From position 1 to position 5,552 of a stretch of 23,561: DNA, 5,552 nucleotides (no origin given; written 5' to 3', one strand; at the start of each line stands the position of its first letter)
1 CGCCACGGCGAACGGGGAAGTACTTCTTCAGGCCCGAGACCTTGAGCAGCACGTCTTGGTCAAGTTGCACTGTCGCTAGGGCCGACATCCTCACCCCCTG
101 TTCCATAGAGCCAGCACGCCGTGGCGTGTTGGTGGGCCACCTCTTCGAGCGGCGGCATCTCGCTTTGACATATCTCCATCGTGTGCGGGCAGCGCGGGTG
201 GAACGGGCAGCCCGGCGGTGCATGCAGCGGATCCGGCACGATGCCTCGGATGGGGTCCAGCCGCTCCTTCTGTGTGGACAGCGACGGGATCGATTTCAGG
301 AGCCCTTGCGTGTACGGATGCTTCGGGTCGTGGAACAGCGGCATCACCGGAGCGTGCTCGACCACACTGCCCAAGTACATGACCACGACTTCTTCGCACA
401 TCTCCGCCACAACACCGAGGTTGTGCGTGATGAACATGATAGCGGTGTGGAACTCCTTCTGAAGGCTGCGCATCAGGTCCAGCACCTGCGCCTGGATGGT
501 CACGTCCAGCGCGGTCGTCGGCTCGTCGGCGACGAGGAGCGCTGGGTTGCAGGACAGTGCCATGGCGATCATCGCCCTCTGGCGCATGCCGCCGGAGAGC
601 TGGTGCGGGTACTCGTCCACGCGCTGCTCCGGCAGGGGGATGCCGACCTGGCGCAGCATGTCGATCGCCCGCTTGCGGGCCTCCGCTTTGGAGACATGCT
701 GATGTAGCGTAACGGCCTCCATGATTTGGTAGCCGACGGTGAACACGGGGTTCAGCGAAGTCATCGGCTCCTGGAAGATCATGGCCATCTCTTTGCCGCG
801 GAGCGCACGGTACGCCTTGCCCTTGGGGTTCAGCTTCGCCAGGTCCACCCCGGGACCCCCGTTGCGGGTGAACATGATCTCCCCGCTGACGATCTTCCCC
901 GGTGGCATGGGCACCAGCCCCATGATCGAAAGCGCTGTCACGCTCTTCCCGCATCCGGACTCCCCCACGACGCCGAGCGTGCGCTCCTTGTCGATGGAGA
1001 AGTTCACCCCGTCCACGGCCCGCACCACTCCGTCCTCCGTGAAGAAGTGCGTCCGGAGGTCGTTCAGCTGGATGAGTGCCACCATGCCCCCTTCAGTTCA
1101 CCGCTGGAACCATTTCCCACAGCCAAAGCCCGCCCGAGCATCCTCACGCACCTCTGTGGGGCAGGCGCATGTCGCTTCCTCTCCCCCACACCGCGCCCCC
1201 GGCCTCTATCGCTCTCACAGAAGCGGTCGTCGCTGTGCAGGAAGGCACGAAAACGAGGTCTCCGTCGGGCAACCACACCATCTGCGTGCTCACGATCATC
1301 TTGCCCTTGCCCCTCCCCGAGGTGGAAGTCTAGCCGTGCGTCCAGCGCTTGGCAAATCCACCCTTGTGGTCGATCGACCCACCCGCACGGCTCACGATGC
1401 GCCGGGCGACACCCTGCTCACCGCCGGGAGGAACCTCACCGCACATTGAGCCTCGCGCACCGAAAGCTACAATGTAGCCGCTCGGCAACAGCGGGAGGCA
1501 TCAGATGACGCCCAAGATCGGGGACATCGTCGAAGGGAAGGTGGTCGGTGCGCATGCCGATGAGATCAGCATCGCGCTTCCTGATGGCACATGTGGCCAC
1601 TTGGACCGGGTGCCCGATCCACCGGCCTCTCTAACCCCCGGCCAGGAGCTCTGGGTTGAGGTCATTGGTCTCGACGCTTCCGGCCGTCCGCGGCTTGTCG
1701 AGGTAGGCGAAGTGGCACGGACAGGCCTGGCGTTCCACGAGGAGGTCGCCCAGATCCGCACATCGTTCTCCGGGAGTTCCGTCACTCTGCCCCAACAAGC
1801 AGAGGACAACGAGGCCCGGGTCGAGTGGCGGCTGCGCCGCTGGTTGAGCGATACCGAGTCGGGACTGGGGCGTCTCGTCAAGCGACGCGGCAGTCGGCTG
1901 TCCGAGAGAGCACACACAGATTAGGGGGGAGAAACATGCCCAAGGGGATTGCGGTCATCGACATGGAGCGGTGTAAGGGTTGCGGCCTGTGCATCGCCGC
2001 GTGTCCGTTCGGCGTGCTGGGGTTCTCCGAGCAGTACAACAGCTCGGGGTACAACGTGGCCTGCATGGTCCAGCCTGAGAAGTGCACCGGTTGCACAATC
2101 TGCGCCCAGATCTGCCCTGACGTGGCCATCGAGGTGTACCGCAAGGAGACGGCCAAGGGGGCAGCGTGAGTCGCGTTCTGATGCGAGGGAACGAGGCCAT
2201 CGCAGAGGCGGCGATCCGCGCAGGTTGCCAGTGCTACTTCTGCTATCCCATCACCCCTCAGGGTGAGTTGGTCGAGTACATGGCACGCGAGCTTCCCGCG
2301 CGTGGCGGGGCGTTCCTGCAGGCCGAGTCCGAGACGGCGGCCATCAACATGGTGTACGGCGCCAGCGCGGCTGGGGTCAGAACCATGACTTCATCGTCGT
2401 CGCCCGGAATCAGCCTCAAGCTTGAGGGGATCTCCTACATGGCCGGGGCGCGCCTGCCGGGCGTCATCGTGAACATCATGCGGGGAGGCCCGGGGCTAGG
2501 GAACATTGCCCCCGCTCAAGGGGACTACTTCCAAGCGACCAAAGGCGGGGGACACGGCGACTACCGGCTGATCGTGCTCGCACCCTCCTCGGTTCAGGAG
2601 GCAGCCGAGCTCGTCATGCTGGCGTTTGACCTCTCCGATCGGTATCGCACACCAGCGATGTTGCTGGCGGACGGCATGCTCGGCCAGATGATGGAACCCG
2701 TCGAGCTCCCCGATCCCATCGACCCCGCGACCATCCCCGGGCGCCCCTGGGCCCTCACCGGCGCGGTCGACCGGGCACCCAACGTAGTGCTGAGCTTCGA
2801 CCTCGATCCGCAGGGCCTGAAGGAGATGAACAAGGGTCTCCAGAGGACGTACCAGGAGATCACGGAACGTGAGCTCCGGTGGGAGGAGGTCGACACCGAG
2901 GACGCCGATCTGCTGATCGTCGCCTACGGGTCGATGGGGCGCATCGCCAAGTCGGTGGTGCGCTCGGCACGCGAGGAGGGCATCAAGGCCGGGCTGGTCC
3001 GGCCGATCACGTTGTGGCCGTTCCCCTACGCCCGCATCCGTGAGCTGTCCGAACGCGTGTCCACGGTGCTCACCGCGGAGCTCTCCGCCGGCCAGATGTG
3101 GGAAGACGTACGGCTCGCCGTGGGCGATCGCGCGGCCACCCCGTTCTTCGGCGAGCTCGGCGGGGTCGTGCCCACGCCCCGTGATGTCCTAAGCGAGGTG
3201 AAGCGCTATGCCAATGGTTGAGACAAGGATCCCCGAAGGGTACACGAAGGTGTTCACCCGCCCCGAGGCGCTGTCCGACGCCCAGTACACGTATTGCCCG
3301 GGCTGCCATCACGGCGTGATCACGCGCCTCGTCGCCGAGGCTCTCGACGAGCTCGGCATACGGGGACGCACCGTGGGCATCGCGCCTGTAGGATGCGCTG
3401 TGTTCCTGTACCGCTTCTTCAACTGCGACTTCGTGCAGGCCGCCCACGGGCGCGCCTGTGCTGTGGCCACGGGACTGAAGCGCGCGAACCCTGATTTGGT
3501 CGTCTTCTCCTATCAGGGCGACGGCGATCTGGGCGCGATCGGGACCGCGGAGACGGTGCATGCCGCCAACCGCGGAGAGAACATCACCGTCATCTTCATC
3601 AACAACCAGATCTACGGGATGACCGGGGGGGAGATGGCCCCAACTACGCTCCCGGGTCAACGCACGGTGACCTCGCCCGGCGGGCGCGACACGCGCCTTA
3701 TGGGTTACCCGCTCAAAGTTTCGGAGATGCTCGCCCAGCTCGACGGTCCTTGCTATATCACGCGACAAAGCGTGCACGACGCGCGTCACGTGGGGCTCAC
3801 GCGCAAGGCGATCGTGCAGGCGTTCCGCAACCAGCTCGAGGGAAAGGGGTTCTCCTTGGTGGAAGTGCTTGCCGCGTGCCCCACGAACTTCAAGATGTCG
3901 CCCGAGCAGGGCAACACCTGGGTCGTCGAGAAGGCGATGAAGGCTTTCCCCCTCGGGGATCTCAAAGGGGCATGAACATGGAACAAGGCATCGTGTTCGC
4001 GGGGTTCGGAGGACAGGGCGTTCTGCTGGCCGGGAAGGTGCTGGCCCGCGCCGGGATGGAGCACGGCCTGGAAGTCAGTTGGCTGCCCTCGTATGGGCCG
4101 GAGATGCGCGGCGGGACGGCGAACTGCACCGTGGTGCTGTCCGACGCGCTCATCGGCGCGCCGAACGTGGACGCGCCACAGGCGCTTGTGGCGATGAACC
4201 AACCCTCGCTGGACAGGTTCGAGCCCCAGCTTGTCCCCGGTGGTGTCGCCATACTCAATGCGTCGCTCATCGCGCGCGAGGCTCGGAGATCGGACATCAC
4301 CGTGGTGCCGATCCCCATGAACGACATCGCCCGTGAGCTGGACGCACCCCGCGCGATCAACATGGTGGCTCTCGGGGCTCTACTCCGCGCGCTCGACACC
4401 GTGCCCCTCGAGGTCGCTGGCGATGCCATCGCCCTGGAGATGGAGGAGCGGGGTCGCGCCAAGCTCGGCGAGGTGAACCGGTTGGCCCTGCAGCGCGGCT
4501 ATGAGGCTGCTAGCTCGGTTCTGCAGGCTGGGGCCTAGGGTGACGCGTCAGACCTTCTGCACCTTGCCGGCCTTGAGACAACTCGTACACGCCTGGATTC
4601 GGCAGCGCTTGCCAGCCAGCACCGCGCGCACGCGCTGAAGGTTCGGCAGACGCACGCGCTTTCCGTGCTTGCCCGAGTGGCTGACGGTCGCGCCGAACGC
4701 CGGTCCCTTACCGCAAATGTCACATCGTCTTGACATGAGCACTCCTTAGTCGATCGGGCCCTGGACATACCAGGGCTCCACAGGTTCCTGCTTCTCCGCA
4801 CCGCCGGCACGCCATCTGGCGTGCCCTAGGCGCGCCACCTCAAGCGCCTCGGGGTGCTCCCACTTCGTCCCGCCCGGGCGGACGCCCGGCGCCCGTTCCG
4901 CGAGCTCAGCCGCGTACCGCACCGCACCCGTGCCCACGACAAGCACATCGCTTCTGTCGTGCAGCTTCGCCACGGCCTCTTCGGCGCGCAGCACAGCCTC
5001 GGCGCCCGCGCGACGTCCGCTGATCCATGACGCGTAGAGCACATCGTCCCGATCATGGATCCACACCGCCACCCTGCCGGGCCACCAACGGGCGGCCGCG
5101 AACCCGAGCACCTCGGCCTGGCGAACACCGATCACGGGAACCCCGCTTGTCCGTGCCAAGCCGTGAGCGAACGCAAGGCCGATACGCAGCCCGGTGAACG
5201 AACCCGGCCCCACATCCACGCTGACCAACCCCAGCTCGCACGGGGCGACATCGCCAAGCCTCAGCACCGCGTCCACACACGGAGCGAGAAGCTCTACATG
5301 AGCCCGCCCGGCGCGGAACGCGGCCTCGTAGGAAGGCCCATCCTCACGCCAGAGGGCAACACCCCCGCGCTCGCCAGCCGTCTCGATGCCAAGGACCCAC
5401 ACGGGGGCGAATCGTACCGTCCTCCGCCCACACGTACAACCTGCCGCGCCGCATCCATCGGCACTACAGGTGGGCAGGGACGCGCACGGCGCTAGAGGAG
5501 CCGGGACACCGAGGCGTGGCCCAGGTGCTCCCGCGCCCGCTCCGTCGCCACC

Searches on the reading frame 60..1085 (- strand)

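Call 36: search_protein_families(library=pfam, proteins=[window:60-1085:-], max_evalue=0.001)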
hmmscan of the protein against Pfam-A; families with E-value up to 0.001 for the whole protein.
window:60-1085:- (341 aa): 4 families
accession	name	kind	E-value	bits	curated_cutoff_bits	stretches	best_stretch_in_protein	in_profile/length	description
PF00005.33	ABC_tran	-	1.7e-25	90.6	25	1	25-191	2-137/137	ABC transporter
PF08352.17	oligo_HPY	-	2.3e-21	76.4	27.1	1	242-306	1-65/65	Oligopeptide/dipeptide transporter, C-terminal region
PF13304.12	AAA_21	-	3.5e-06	27.7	27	1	151-226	226-303/304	AAA domain, putative AbiEii toxin, Type IV TA system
PF02463.25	SMC_N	-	0.00062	19.7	40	0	152-236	135-211/220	RecF/RecN/SMC N terminal domain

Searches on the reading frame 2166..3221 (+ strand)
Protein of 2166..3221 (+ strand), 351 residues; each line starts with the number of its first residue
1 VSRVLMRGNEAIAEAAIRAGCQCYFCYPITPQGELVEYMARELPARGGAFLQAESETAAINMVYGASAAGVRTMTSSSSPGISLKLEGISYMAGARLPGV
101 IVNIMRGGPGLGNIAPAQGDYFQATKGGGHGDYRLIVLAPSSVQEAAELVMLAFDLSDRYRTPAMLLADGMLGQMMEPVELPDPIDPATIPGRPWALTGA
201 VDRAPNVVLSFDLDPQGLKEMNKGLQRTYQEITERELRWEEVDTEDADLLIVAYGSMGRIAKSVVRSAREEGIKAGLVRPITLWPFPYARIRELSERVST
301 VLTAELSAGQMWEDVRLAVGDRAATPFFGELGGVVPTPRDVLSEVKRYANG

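Call 36: search_protein_families(library=pfam, proteins=[window:2166-3221:+], max_evalue=0.001)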
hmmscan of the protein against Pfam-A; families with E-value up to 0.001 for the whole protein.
window:2166-3221:+ (351 aa): 3 families
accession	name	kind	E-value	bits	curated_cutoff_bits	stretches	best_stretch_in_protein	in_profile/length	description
PF01855.24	POR_N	-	1.3e-50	172.8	27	1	14-184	1-170/231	Pyruvate flavodoxin/ferredoxin oxidoreductase, thiamine diP-bdg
PF17147.9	PFOR_II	-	3.5e-25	88.7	27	1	247-341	1-102/102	Pyruvate:ferredoxin oxidoreductase core domain II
PF02780.25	Transketolase_C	-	4.4e-08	33.5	25.9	1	241-305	4-68/124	Transketolase, C-terminal domain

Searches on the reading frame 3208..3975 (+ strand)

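Call 36: search_protein_families(library=pfam, proteins=[window:3208-3975:+], max_evalue=0.001)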
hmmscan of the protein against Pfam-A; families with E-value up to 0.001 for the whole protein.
window:3208-3975:+ (255 aa): 1 family
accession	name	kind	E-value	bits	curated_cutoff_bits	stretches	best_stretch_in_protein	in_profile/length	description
PF02775.26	TPP_enzyme_C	-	2.2e-19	70.2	21.9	1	68-220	19-151/151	Thiamine pyrophosphate enzyme, C-terminal TPP binding domain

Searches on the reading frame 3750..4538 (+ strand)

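Call 37: search_protein_families(library=pfam, proteins=[window:3750-4538:+], max_evalue=0.001)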
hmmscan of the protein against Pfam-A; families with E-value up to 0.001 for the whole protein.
window:3750-4538:+ (262 aa): 1 family
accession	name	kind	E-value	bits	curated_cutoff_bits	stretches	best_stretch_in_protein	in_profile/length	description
PF01558.24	POR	-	3.2e-41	141.8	27.4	1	87-252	1-173/173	Pyruvate ferredoxin/flavodoxin oxidoreductase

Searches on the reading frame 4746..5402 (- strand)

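Call 36: search_protein_families(library=pfam, proteins=[window:4746-5402:-], max_evalue=0.001)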
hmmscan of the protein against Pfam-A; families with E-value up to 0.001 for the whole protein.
window:4746-5402:- (218 aa): 1 family
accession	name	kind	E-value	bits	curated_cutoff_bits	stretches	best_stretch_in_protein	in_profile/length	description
PF00814.31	TsaD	-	4.9e-16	59.7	24.8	1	31-103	25-97/264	tRNA N6-adenosine threonylcarbamoyltransferase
